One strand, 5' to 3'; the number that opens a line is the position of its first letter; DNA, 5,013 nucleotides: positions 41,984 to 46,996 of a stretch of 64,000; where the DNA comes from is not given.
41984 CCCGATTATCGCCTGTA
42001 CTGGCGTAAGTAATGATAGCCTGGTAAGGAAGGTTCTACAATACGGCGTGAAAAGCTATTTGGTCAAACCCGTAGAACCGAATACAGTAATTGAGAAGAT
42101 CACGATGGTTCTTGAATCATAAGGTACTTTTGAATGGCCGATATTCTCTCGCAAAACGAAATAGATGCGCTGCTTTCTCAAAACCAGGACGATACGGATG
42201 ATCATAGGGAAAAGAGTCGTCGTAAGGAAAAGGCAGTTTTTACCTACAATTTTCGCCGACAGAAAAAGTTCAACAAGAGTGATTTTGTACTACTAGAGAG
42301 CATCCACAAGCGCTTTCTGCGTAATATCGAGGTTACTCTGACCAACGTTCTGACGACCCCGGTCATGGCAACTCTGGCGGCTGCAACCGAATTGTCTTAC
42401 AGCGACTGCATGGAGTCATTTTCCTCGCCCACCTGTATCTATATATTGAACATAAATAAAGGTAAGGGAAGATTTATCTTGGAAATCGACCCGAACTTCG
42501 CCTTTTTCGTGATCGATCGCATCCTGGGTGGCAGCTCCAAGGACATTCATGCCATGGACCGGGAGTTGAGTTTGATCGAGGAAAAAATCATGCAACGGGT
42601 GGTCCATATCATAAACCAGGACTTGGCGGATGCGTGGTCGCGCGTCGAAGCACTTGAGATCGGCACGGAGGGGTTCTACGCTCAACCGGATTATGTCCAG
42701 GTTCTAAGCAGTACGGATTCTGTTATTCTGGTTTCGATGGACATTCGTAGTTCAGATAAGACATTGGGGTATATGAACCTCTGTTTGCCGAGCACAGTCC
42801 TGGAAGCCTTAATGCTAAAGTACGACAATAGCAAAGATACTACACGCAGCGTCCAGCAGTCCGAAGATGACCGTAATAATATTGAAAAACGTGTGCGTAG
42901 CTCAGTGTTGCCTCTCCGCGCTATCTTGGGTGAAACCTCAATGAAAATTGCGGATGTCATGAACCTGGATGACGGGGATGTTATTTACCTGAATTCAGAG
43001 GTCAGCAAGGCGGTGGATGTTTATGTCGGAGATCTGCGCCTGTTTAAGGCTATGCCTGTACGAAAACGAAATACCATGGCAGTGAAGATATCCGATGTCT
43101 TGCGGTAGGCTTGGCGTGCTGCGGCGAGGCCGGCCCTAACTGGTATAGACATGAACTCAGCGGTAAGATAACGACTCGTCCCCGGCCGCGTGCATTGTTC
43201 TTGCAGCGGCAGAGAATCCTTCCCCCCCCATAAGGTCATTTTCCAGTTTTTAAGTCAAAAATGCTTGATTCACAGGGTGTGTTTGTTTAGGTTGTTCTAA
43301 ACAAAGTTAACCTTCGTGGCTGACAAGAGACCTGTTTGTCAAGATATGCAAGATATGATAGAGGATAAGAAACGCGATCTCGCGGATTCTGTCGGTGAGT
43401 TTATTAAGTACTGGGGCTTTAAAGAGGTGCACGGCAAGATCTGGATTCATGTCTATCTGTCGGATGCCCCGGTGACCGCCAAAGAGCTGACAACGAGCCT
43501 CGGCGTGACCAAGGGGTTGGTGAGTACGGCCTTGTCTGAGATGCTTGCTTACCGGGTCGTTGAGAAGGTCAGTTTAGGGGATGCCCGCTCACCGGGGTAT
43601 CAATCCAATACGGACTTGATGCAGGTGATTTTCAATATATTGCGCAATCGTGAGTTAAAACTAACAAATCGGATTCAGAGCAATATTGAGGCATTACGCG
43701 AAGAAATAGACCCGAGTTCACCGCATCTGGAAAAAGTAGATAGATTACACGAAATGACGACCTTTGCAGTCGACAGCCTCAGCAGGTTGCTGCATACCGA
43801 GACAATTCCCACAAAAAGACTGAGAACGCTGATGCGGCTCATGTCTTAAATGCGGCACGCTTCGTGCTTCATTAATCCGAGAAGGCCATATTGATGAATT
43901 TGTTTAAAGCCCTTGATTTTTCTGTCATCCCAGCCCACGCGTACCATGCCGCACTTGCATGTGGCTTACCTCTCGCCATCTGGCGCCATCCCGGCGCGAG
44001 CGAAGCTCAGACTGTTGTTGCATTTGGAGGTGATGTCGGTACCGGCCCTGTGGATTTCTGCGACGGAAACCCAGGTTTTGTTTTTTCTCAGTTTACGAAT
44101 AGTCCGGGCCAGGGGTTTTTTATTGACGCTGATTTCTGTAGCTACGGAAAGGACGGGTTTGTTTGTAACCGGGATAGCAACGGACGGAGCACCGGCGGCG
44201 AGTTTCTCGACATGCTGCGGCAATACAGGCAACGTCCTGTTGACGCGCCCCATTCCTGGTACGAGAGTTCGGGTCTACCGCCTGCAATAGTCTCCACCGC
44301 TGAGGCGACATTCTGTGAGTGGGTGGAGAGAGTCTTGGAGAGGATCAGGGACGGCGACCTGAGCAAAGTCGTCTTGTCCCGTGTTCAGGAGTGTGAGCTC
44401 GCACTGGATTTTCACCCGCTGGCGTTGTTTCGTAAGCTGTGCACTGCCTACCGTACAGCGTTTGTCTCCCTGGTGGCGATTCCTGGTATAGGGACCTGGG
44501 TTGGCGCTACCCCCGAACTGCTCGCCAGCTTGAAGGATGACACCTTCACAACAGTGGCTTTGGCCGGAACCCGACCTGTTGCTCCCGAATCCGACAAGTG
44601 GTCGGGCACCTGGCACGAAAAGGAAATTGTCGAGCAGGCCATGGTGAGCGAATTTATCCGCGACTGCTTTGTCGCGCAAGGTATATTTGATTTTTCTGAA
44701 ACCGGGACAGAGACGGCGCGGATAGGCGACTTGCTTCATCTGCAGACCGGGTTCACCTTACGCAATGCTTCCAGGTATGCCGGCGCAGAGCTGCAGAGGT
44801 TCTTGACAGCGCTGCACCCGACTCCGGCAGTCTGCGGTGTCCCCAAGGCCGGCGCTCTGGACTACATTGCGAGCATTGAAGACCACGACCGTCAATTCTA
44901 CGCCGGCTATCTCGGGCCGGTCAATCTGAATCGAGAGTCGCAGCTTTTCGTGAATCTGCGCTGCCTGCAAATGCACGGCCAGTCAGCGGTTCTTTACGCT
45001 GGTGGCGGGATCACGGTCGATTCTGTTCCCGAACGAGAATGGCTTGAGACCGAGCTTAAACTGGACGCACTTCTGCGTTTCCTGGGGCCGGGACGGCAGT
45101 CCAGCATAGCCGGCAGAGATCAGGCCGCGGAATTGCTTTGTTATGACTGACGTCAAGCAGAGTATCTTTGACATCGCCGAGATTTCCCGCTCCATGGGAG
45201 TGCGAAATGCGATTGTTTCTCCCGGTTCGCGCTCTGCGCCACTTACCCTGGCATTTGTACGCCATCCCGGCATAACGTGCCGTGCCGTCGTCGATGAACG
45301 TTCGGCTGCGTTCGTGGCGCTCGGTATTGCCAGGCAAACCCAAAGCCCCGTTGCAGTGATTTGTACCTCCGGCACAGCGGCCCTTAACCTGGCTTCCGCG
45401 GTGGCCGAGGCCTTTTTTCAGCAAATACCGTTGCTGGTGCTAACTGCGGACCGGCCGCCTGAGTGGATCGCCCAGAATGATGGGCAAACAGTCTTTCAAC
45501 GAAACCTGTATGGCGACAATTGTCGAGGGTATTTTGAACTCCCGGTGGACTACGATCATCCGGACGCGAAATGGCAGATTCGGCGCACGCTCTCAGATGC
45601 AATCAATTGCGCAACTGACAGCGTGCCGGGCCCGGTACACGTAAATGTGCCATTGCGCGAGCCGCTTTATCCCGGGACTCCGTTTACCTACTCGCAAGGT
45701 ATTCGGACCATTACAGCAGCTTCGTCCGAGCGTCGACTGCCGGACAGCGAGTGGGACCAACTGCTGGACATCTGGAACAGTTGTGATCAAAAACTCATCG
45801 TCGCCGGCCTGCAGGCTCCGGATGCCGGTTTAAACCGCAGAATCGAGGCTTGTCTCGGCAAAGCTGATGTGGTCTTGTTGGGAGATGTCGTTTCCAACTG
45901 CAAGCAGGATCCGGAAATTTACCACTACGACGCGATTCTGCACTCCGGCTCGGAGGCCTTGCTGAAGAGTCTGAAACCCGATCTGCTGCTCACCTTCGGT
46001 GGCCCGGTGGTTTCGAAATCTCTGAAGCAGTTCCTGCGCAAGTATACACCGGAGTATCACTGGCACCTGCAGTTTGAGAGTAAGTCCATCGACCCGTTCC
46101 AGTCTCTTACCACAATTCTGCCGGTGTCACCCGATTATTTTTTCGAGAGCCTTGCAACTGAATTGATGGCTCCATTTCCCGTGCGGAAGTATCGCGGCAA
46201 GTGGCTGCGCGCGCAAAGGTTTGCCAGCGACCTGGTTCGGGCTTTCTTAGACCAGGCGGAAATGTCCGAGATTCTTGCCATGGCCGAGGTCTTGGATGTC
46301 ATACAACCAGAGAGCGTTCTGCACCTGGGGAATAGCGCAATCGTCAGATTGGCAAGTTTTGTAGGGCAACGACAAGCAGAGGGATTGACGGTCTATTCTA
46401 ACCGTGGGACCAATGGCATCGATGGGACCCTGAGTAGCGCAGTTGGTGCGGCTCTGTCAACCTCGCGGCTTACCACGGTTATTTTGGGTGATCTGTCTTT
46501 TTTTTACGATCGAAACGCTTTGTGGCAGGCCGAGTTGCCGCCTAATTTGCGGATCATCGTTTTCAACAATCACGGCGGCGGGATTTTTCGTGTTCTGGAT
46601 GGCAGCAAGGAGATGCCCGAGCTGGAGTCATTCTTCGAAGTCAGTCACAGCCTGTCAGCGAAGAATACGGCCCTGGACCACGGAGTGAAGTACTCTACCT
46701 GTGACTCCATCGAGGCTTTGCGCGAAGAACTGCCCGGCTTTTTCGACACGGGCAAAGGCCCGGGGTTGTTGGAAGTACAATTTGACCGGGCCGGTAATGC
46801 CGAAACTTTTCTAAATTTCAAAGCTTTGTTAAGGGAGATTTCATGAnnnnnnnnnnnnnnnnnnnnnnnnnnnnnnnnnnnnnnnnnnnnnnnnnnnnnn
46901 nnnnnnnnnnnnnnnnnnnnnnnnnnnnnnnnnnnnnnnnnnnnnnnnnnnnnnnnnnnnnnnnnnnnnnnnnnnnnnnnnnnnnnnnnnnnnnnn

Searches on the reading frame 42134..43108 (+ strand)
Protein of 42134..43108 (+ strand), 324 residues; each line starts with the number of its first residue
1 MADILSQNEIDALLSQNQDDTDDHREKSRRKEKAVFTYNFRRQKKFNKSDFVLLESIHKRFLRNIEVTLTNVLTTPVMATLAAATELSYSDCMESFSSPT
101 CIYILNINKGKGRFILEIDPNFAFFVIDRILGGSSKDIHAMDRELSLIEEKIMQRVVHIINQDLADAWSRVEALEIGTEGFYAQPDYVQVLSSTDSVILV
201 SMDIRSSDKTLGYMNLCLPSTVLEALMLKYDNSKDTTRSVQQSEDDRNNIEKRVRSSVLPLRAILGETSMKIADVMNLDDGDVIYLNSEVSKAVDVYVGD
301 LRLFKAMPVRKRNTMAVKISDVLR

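Call 53: search_protein_families(library=pfam, proteins=[window:42134-43108:+], max_evalue=0.00001)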
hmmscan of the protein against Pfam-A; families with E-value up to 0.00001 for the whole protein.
window:42134-43108:+ (324 aa): 2 families
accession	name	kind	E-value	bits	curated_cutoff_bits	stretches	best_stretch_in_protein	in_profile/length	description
PF02154.20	FliM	-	4.8e-38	131.4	27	1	38-227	1-189/192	Flagellar motor switch protein FliM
PF01052.25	FliMN_C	-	3.6e-17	62.5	23.8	1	254-323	3-72/73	Type III flagellar switch regulator (C-ring) FliN C-term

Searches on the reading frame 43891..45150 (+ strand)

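Call 53: search_protein_families(library=pfam, proteins=[window:43891-45150:+], max_evalue=0.00001)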
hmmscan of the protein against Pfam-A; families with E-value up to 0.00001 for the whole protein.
window:43891-45150:+ (419 aa): 1 family
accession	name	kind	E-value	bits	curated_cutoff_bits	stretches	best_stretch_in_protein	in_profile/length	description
PF00425.24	Chorismate_bind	-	3.1e-58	197.8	27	1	138-390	2-257/257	chorismate binding enzyme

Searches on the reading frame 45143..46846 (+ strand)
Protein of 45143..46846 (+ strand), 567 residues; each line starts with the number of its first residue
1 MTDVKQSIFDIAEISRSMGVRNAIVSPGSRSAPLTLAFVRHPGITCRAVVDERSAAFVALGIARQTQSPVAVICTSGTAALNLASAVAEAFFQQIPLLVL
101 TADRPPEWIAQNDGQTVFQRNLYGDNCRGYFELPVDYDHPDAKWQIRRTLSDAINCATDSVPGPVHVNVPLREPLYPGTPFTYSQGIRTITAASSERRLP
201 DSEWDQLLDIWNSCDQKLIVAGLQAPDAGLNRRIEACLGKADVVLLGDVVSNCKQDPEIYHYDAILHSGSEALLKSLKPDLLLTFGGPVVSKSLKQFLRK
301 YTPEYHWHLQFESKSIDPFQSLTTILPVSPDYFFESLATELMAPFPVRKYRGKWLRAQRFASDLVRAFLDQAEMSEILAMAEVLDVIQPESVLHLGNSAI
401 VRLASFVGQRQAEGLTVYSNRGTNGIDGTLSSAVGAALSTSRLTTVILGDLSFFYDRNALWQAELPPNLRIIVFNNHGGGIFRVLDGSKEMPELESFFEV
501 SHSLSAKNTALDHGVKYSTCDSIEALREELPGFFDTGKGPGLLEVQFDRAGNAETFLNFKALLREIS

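Call 53: search_protein_families(library=pfam, proteins=[window:45143-46846:+], max_evalue=0.00001)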
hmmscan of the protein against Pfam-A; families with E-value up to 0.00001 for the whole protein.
window:45143-46846:+ (567 aa): 3 families
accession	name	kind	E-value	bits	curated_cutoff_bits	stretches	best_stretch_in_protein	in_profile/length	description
PF02776.23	TPP_enzyme_N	-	2.2e-21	76.3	26.8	1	11-115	7-111/119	Thiamine pyrophosphate enzyme, N-terminal TPP binding domain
PF16582.11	TPP_enzyme_M_2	-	5.3e-08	33.3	30.1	1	239-354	61-164/208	Middle domain of thiamine pyrophosphate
PF02775.26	TPP_enzyme_C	-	2.1e-06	28.1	21.9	0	416-545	20-151/151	Thiamine pyrophosphate enzyme, C-terminal TPP binding domain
